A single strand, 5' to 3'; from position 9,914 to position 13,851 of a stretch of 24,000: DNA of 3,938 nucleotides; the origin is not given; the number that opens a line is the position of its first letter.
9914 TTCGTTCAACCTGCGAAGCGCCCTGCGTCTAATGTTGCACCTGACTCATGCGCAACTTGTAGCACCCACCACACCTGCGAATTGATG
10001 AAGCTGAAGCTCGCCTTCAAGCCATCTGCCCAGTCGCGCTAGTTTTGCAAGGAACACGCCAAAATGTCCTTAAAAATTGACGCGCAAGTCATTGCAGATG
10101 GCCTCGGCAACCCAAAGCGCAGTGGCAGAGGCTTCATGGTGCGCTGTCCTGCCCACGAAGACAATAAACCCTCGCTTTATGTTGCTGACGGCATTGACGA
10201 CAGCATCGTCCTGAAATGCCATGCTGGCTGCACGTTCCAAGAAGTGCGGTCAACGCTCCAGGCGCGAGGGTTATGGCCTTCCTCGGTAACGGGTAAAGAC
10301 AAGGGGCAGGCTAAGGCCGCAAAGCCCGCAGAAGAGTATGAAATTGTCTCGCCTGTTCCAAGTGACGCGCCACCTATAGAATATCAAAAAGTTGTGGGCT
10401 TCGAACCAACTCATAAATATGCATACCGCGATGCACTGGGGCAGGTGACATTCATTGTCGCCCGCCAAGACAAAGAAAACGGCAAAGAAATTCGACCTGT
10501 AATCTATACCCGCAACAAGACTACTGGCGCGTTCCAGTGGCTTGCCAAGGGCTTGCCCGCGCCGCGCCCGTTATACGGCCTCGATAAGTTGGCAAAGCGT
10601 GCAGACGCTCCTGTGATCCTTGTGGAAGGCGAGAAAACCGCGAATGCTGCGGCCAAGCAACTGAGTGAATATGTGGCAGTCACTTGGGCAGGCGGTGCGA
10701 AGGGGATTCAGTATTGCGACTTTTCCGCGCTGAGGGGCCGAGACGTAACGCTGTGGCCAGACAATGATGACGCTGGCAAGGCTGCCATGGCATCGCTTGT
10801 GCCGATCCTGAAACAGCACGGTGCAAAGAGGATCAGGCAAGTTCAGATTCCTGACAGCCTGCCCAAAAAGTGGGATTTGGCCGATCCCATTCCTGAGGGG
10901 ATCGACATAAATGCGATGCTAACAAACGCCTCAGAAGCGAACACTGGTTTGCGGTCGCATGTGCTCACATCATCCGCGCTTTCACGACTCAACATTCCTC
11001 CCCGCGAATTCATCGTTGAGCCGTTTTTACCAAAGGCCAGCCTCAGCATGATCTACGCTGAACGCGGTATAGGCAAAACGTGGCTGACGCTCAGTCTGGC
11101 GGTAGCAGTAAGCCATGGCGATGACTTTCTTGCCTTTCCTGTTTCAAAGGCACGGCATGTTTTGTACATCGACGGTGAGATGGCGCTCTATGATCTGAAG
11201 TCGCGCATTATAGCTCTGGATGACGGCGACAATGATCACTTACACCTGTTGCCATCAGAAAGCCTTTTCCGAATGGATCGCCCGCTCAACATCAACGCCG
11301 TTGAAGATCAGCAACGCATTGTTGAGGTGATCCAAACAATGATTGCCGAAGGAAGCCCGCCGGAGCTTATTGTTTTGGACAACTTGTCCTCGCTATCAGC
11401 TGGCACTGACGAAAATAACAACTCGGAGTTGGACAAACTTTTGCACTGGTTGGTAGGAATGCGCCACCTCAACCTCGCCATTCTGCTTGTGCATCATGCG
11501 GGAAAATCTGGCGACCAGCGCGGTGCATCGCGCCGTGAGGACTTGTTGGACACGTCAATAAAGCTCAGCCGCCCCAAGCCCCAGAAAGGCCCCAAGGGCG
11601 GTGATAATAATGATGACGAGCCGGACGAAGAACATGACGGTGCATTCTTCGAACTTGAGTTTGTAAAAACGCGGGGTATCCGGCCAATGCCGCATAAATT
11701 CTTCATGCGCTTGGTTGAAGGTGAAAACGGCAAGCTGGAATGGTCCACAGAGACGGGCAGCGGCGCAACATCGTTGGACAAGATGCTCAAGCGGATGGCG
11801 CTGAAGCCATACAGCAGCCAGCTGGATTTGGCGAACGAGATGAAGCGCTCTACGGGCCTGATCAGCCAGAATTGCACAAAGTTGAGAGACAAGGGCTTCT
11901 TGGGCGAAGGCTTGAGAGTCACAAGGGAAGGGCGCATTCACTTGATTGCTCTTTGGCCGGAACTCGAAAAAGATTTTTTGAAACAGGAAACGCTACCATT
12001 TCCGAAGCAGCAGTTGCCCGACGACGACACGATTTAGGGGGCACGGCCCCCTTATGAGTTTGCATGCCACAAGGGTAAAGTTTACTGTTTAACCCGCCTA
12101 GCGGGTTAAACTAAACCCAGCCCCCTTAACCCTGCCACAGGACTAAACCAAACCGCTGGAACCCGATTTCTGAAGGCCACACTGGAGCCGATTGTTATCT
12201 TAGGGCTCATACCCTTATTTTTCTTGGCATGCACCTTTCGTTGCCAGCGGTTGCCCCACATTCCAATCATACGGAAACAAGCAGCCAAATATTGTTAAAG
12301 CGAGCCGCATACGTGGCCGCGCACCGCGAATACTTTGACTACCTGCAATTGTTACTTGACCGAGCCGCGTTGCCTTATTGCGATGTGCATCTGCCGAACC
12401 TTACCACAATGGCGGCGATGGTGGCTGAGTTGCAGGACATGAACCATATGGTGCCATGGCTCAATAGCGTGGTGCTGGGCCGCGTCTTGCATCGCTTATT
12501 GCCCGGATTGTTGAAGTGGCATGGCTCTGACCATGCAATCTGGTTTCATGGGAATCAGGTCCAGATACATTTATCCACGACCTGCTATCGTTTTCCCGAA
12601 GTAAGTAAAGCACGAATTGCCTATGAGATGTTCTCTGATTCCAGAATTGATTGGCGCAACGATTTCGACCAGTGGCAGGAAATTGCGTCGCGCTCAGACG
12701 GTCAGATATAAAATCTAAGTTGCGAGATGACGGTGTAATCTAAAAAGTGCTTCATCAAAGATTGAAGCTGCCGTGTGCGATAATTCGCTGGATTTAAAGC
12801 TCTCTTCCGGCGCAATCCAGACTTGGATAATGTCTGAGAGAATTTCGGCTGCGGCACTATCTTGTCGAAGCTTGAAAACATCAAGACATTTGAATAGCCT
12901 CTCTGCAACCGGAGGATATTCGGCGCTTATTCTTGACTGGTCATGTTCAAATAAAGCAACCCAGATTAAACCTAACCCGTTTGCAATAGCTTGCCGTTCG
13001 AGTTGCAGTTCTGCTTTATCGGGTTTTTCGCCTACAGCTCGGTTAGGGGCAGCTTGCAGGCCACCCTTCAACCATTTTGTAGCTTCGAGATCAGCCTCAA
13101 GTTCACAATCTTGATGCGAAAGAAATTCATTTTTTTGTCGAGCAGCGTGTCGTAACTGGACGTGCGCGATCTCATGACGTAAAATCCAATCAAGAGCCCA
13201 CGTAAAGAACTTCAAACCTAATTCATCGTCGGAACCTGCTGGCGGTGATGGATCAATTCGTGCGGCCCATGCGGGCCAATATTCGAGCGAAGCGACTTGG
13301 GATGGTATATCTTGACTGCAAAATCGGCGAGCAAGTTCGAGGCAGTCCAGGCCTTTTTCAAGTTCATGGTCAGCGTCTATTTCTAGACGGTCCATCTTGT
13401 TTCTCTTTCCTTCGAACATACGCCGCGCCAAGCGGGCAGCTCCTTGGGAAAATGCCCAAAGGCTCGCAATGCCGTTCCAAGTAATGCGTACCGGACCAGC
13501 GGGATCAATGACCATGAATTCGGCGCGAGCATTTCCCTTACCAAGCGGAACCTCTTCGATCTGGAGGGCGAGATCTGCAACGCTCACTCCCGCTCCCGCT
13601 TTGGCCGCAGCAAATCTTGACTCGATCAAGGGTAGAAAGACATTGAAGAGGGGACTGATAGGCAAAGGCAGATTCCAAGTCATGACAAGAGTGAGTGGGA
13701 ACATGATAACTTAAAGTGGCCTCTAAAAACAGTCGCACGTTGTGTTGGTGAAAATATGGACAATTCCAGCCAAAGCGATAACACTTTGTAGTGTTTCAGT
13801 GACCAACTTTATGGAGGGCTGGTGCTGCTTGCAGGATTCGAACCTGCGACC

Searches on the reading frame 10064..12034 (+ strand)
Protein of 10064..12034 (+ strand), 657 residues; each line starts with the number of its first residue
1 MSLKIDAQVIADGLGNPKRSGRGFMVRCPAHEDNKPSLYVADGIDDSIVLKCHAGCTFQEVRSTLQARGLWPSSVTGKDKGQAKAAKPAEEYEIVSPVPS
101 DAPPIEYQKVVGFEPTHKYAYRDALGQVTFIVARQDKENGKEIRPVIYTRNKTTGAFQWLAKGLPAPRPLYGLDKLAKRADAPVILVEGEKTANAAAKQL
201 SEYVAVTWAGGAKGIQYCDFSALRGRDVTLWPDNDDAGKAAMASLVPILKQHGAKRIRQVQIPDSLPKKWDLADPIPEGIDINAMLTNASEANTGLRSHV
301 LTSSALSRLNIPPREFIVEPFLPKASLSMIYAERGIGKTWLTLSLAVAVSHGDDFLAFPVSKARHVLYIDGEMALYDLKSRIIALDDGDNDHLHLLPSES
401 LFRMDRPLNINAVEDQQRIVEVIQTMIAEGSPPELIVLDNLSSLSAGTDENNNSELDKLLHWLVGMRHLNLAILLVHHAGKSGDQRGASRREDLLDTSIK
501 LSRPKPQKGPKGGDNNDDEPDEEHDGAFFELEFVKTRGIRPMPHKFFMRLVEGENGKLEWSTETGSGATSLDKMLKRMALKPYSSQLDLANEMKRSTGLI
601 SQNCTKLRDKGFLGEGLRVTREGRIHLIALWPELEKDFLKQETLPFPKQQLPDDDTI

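Call 51: search_protein_families(library=pfam, proteins=[window:10064-12034:+], max_evalue=0.01)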
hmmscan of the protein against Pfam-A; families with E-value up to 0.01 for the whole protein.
window:10064-12034:+ (657 aa): 4 families
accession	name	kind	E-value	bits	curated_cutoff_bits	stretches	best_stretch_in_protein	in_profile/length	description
PF13481.12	AAA_25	-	9e-32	110.7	27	1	310-484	18-195/195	AAA domain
PF19898.4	DUF6371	-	6.1e-08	33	27.7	1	137-233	56-149/150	Domain of unknown function (DUF6371)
PF01751.28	Toprim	-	0.00071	20.1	23.1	1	184-254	2-88/96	Toprim domain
PF13155.12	Toprim_2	-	0.0073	17.1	22.1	0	209-263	26-79/88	Toprim-like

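Call 82: search_protein_families(library=padloc, proteins=[window:10064-12034:+], max_evalue=0.001)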
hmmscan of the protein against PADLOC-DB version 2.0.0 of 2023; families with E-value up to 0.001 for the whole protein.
window:10064-12034:+ (657 aa): 2 families
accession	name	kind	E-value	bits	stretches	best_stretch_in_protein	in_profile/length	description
PDLC03800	RTasDnaG-like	-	1.8e-08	31.5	1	167-287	270-373/550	DRT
PDLC04140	mad8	-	0.00027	18.5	0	322-387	24-85/314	mads_8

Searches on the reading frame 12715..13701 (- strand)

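Call 51: search_protein_families(library=pfam, proteins=[window:12715-13701:-], max_evalue=0.01)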
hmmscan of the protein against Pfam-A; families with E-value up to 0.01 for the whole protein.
window:12715-13701:- (328 aa): 1 family
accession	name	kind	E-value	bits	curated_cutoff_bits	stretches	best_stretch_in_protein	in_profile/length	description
PF10463.15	Peptidase_U49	-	3.6e-13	50.1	23.9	1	73-219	3-143/202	Peptidase U49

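Call 82: search_protein_families(library=padloc, proteins=[window:12715-13701:-], max_evalue=0.001)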
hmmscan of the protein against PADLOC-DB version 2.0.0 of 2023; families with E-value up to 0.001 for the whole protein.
window:12715-13701:- (328 aa): 1 family
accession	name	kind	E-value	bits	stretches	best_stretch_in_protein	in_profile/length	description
PDLC02355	Lit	-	5.6e-23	79.6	1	71-324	56-287/290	Lit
